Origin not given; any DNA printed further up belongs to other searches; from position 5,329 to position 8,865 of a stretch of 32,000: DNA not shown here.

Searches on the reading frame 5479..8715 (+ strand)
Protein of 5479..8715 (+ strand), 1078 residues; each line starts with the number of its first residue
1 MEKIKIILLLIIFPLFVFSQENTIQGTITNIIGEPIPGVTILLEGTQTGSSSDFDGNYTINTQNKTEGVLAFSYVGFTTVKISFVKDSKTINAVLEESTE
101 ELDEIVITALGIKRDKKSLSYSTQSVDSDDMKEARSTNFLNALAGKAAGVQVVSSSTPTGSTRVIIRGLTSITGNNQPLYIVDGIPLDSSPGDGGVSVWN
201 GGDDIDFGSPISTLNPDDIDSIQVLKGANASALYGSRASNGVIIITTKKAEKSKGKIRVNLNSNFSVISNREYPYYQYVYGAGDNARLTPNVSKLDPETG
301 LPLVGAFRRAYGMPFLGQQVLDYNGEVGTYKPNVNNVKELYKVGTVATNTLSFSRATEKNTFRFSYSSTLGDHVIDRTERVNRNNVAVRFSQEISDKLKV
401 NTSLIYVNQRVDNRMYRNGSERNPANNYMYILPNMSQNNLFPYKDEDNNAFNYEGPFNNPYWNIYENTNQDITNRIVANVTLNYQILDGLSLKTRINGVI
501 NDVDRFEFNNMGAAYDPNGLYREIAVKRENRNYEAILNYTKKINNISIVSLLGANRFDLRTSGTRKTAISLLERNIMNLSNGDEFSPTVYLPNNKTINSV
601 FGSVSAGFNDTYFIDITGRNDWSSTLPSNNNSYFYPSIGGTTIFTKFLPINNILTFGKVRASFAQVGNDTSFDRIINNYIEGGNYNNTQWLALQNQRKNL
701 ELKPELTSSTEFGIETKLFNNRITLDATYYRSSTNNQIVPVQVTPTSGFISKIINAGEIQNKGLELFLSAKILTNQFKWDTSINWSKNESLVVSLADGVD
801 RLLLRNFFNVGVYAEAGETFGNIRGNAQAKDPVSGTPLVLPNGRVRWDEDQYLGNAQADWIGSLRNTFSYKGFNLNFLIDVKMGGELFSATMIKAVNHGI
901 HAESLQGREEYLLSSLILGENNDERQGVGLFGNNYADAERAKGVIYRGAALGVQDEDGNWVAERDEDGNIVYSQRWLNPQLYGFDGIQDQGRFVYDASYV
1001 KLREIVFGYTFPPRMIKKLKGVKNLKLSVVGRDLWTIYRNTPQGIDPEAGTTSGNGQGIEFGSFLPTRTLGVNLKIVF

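Call 3: search_protein_families(library=pfam, proteins=[window:5479-8715:+], max_evalue=0.01)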
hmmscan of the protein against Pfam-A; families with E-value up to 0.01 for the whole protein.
window:5479-8715:+ (1078 aa): 3 families
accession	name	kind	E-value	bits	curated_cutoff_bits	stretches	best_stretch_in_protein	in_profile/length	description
PF07715.20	Plug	-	1.6e-20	74.1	23.9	1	116-242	2-107/107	TonB-dependent Receptor Plug Domain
PF13715.12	CarbopepD_reg_2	-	3.3e-16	59.5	32.2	1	24-107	1-88/88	CarboxypepD_reg-like domain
PF13620.12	CarboxypepD_reg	-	6.5e-08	33.3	32.3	1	23-83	1-65/82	Carboxypeptidase regulatory-like domain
